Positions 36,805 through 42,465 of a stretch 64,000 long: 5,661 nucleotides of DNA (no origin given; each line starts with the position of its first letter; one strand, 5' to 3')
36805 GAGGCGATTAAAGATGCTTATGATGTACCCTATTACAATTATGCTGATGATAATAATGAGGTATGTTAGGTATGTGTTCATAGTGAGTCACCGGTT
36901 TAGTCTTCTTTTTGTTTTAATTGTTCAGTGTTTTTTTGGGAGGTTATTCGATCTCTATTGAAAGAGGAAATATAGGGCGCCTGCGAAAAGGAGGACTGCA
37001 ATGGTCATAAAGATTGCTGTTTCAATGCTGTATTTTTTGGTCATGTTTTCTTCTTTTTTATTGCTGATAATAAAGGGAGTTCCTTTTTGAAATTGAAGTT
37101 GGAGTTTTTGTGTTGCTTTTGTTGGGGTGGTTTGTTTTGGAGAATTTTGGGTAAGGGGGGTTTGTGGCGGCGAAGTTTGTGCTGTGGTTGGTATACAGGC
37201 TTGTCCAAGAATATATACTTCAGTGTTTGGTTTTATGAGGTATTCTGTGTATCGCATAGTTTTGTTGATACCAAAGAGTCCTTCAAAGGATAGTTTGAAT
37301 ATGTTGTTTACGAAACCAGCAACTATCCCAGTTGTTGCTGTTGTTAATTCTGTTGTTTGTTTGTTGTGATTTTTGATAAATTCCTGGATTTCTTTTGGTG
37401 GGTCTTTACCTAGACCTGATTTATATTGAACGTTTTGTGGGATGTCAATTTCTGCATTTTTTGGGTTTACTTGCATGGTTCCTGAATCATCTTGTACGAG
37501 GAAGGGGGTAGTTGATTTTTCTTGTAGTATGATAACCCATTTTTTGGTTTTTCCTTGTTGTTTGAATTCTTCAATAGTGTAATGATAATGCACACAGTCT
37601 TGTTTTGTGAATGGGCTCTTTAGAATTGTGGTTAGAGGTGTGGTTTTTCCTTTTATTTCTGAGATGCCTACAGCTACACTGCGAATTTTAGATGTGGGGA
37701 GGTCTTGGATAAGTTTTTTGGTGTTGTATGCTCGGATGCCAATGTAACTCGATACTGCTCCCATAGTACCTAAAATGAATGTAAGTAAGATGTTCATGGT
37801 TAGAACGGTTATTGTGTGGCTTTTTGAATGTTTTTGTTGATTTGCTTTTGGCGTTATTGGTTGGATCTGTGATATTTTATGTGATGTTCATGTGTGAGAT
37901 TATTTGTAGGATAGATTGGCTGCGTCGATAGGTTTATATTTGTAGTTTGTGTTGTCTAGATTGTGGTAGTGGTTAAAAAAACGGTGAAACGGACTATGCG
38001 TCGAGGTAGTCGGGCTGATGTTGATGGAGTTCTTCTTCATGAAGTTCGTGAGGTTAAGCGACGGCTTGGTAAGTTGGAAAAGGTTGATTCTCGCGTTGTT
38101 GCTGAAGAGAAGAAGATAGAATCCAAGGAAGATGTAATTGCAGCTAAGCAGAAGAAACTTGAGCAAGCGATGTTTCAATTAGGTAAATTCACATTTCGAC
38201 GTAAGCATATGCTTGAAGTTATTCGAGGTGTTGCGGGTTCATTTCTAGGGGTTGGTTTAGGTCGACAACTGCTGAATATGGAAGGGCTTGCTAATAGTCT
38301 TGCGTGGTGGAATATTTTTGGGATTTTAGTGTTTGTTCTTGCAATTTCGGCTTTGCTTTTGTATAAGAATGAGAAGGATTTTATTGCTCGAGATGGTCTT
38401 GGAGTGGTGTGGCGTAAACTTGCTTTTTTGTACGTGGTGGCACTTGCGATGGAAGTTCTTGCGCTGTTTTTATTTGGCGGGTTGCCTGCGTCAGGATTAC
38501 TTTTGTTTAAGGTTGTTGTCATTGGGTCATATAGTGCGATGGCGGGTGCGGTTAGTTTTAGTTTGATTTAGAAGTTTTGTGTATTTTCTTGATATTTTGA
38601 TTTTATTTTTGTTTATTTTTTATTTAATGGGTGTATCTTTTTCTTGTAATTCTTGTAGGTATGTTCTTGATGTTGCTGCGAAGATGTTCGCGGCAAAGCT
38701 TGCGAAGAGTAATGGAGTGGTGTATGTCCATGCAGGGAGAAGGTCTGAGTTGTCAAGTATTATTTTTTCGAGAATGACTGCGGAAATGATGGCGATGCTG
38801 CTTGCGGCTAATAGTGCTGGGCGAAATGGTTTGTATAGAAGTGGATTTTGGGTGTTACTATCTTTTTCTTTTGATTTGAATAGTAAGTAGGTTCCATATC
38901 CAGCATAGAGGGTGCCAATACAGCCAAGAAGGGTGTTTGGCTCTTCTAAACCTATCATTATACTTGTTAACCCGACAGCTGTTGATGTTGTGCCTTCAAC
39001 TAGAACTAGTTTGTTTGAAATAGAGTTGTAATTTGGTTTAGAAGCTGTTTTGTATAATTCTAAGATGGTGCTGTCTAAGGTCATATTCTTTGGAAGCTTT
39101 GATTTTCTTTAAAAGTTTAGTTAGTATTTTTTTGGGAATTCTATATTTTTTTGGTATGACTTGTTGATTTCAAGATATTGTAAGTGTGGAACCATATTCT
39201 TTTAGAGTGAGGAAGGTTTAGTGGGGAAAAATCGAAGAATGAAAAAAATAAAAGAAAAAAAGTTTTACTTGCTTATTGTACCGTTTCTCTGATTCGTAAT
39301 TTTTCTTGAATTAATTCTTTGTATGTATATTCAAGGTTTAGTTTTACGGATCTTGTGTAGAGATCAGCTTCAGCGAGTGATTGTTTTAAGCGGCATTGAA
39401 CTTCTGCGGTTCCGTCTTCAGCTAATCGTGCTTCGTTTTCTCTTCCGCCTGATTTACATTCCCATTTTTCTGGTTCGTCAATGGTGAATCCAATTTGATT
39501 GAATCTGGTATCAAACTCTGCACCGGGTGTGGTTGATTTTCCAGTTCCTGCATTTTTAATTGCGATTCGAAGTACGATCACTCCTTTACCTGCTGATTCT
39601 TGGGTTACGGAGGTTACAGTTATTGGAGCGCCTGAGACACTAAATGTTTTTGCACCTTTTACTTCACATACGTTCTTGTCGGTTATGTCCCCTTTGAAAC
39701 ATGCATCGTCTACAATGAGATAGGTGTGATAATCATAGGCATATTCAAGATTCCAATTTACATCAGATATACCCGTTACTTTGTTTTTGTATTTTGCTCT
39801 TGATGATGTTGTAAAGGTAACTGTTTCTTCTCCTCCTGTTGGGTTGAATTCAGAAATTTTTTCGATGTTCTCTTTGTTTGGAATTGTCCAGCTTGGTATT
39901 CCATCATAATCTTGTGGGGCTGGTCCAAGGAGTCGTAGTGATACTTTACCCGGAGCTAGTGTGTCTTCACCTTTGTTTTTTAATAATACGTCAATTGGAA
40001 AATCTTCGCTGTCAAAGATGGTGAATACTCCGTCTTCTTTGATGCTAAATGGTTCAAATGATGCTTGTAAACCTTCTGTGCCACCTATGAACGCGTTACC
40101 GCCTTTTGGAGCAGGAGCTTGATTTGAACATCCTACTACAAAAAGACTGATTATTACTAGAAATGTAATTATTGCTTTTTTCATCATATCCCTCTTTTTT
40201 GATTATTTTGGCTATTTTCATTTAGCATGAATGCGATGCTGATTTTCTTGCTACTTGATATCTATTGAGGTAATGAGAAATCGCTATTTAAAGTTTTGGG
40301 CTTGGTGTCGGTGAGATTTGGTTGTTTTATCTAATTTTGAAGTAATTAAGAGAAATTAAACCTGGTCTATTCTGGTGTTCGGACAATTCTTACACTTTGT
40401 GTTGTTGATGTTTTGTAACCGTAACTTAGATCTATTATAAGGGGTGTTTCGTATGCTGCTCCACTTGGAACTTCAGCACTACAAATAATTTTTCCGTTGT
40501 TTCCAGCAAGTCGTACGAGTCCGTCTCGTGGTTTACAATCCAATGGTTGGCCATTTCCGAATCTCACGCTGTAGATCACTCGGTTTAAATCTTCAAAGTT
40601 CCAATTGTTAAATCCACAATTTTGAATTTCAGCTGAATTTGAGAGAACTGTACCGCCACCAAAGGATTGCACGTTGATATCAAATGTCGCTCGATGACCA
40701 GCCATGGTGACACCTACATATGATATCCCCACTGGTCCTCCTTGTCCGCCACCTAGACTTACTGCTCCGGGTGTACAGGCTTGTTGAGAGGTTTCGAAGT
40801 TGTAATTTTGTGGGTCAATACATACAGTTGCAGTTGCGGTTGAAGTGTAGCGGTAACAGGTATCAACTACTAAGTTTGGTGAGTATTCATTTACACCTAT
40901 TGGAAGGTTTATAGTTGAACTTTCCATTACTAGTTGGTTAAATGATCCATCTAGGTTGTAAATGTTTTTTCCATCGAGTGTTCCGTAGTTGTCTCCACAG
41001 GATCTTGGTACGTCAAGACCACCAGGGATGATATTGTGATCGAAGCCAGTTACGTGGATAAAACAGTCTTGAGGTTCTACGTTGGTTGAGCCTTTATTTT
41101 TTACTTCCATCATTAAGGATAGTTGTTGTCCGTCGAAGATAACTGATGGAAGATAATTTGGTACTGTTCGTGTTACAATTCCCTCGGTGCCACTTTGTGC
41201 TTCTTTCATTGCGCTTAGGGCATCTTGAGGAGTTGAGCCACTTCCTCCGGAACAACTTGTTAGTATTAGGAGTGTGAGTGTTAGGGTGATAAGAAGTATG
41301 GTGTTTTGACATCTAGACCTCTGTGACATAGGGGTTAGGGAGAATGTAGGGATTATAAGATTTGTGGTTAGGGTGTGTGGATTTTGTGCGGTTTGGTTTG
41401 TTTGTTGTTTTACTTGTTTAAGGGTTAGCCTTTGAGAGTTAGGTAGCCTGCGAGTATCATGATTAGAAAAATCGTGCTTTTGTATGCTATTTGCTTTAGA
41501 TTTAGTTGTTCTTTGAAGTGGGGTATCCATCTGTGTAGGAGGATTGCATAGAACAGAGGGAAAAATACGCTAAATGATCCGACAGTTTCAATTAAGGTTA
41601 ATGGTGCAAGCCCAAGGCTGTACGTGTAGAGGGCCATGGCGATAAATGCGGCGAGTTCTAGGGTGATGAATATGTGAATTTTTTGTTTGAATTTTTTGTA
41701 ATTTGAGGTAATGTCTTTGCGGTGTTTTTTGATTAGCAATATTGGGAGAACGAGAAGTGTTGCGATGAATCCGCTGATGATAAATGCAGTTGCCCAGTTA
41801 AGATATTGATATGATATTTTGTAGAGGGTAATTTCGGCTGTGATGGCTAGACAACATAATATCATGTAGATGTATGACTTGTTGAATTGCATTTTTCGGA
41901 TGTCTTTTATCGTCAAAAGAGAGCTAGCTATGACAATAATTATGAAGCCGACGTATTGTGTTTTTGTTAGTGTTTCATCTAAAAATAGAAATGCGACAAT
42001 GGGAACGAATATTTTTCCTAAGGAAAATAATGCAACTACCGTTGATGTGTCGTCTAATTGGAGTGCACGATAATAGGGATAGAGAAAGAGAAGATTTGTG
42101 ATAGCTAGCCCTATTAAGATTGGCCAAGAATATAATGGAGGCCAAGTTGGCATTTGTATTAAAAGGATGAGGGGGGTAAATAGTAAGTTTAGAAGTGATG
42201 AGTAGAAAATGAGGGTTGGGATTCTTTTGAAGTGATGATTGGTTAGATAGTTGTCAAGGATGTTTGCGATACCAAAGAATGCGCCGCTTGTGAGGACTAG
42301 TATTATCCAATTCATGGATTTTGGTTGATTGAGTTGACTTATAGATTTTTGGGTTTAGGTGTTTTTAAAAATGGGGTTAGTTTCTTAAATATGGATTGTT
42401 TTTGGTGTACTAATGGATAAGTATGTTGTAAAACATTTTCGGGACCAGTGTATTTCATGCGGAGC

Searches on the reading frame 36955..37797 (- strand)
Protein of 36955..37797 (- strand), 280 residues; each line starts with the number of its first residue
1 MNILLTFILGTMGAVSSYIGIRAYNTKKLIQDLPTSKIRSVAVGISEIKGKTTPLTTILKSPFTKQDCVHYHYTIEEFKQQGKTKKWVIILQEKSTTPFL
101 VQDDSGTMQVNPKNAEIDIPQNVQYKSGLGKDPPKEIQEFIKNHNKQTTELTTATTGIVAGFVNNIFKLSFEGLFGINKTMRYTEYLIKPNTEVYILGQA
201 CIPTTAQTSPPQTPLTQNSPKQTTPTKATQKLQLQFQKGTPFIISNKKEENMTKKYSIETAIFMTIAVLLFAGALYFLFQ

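Call 57: search_protein_families(library=pfam, proteins=[window:36955-37797:-], max_evalue=0.001)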
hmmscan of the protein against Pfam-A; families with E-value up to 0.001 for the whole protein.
window:36955-37797:- (280 aa): 1 family
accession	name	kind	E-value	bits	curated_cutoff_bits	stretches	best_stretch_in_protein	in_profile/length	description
PF12483.13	GIDE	-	1.4e-13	51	23.6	1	76-201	8-105/160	E3 Ubiquitin ligase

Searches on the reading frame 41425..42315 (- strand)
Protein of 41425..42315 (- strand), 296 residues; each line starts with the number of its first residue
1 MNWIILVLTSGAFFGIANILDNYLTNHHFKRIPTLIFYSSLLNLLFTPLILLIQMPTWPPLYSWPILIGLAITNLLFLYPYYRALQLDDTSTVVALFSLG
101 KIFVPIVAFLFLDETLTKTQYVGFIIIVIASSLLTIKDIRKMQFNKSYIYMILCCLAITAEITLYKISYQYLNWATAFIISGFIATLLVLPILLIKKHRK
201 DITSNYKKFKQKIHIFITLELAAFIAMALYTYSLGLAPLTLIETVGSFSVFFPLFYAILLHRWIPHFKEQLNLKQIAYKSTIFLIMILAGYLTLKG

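Call 57: search_protein_families(library=pfam, proteins=[window:41425-42315:-], max_evalue=0.001)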
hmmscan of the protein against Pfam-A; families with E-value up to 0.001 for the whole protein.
window:41425-42315:- (296 aa): 1 family
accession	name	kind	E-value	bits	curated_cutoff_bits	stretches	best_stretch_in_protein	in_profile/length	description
PF00892.27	EamA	-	6e-17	62.6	28.2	2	2-135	2-134/135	EamA-like transporter family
